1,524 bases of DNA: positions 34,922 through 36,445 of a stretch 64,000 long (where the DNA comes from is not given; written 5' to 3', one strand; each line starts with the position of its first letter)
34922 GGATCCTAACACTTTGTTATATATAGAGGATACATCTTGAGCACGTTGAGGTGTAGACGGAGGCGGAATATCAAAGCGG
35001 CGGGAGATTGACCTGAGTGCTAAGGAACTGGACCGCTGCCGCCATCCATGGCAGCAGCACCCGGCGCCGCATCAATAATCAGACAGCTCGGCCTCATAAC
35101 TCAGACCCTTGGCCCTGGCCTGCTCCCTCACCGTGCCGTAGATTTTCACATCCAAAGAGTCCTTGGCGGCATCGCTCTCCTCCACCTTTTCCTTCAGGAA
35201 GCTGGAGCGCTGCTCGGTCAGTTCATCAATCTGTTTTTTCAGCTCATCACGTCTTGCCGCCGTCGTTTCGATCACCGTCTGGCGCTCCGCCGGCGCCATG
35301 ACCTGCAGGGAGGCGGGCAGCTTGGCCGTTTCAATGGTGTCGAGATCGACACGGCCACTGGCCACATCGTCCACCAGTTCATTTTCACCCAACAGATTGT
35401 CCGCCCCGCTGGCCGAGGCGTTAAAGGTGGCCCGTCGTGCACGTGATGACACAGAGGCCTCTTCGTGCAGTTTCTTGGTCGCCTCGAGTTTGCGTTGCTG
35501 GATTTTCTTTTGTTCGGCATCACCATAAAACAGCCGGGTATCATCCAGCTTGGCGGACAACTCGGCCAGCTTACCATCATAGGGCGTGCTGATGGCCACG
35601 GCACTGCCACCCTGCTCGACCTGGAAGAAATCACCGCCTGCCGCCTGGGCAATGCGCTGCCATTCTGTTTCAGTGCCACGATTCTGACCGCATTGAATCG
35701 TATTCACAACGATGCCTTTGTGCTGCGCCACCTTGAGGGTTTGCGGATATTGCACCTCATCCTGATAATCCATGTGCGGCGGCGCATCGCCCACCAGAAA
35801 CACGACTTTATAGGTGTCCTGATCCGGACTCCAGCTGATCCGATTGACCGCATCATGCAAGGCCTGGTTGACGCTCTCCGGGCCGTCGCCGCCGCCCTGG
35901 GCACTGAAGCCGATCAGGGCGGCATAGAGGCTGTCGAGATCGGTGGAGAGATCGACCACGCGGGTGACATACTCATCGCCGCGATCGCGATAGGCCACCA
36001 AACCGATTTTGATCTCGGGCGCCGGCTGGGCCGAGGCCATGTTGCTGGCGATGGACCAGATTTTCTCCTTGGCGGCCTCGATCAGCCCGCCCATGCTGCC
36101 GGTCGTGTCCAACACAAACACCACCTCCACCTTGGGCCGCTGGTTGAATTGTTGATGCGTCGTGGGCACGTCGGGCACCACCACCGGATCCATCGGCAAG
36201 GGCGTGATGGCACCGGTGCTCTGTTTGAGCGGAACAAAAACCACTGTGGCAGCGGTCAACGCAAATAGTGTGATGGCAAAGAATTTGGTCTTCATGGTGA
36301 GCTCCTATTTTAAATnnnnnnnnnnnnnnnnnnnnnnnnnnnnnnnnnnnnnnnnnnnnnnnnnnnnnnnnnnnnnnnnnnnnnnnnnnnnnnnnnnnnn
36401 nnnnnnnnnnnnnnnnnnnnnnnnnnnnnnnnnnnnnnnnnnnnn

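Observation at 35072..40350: A PspA/IM30-like - 4TM membrane protein - secreted vWA operon divergent from an OmpR-type two-component system with TTTACA direct repeats between them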

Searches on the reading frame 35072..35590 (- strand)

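Call 44: search_protein_families(library=pfam, proteins=[window:35072-35590:-], max_evalue=10)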
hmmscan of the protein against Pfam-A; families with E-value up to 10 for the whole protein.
window:35072-35590:- (172 aa): 6 families
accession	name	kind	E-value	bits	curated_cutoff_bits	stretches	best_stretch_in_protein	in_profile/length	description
PF14757.11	NSP2-B_epitope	-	0.038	14.1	25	1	28-110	14-96/272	Immunogenic region of nsp2 protein of arterivirus polyprotein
PF03961.19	FapA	-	0.093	12.8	31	1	57-163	146-254/272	Flagellar Assembly Protein A beta solenoid domain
PF09871.14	DUF2098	-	0.17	12.7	25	1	13-45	32-64/94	Uncharacterized protein conserved in archaea (DUF2098)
PF18835.7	Beta_helix_2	-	0.24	11.6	30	1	60-88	14-42/68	Beta helix repeat of Inulin fructotransferase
PF17274.7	DUF5339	-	0.42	12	27.7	0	101-126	23-48/70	Family of unknown function (DUF5339)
PF16326.10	ABC_tran_CTD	-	6.8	7.4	32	1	7-43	23-59/69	ABC transporter C-terminal domain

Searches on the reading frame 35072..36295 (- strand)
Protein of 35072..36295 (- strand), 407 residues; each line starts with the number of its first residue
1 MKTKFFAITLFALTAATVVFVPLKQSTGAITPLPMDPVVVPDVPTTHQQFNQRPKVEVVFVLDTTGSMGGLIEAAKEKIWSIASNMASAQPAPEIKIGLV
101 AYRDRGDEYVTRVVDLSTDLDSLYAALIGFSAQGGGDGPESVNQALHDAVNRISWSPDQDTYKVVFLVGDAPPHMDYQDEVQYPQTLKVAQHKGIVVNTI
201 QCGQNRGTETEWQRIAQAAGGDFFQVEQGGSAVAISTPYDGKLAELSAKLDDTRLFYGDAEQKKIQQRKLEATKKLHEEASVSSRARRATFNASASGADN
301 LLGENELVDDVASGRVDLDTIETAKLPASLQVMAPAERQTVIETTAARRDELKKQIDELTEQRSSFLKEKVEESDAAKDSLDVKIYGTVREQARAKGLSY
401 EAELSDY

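Call 3: search_protein_families(library=pfam, proteins=[window:35072-36295:-], max_evalue=0.01)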
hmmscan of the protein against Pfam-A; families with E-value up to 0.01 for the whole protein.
window:35072-36295:- (407 aa): 4 families
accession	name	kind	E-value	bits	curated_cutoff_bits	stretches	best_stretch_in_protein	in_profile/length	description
PF25106.1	VWA_4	-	1.8e-14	54.1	27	1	58-227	2-168/169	von Willebrand factor A domain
PF00092.34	VWA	-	2.9e-09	37.8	23.8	1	58-230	2-166/174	von Willebrand factor type A domain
PF13519.12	VWA_2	-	1.9e-07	32.1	27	1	58-171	1-106/107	von Willebrand factor type A domain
PF20782.3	TssR_VWA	-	0.0025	17.3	25.7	1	53-153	45-149/304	TssR protein VWA domain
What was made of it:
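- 35072..36295 (-): Gene for an exported vWA/MIDAS protein (407 aa): signal peptide of about 29 aa, a Pro-rich linker, a vWA domain at about residues 55-235, and a conserved C-terminal tail at 236-407 with no family match. Pfam VWA_4 at 1.8e-14 and VWA at 2.9e-9 (call 3).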

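Call 5: search_protein_families(library=ncbifam, proteins=[window:35072-36295:-], max_evalue=0.01)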
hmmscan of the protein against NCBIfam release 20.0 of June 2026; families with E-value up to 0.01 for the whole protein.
window:35072-36295:- (407 aa): 1 family
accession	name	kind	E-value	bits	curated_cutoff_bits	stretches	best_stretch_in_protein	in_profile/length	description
TIGR03788.1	marine_srt_targ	equivalog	0.0018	16.8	551.65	1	44-167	260-376/629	marine proteobacterial sortase target protein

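Call 22: search_solved_structures(query=window:35072-36295:-, max_evalue=0.1, show_alignments=1)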
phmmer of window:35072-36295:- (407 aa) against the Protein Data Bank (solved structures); distinct sequences matched with E-value up to 0.1: 0.

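Call 29: search_protein_families(library=padloc, proteins=[window:35072-36295:-], max_evalue=0.01)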
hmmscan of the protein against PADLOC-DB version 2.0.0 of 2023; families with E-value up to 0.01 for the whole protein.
window:35072-36295:- (407 aa): 0 families
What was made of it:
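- Tried and rejected: PADLOC gave nothing meaningful (call 29).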

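Call 49: find_homologous_proteins(query=window:35072-36295:-, max_evalue=0.001)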
Query window:35072-36295:- (407 aa): 7999 proteins with E <= 0.001 among 8000 candidates; the best 120 are listed.
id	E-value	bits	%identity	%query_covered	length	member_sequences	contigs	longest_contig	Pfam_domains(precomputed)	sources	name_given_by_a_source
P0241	3.3e-262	887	100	100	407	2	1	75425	PF00092.35,PF25106.2,PF13519.13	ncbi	-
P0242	4.1e-210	716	82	100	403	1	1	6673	PF00092.35,PF25106.2,PF13519.13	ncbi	-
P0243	5.4e-207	705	80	100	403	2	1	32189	PF00092.35,PF25106.2,PF13519.13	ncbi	-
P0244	7.0e-207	705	81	100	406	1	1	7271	PF00092.35,PF25106.2,PF13519.13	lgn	-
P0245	1.7e-199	681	79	100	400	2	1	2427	PF00092.35,PF25106.2,PF13519.13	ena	-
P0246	1.4e-170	586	69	99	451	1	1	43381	PF00092.35,PF25106.2,PF13519.13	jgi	-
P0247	3.9e-168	578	66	100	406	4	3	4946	PF00092.35,PF25106.2,PF13519.13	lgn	-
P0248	1.3e-166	573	66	100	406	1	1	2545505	PF00092.35,PF25106.2,PF13519.13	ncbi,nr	ncbi:MAG: VWA domain-containing protein [Pseudomonadota bacterium]|nr:MAG: VWA domain-containing pro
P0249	1.3e-165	569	65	100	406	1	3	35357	PF00092.35,PF25106.2,PF13519.13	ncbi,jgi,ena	-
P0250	4.6e-165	567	67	100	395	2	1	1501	PF00092.35,PF25106.2,PF13519.13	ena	-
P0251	8.6e-165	567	65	100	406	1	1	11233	PF00092.35,PF25106.2,PF13519.13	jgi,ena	-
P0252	1.3e-164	566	64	100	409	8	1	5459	PF00092.35,PF25106.2,PF13519.13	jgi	jgi:Mg-chelatase subunit ChlD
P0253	1.4e-164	566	65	100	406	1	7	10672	PF00092.35,PF25106.2,PF13519.13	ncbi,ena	-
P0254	2.0e-164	565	64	100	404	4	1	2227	PF20782.4,PF00092.35,PF25106.2,PF13519.13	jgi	jgi:Mg-chelatase subunit ChlD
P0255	2.1e-164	565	65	100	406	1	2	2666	PF00092.35,PF25106.2,PF13519.13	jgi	jgi:Mg-chelatase subunit ChlD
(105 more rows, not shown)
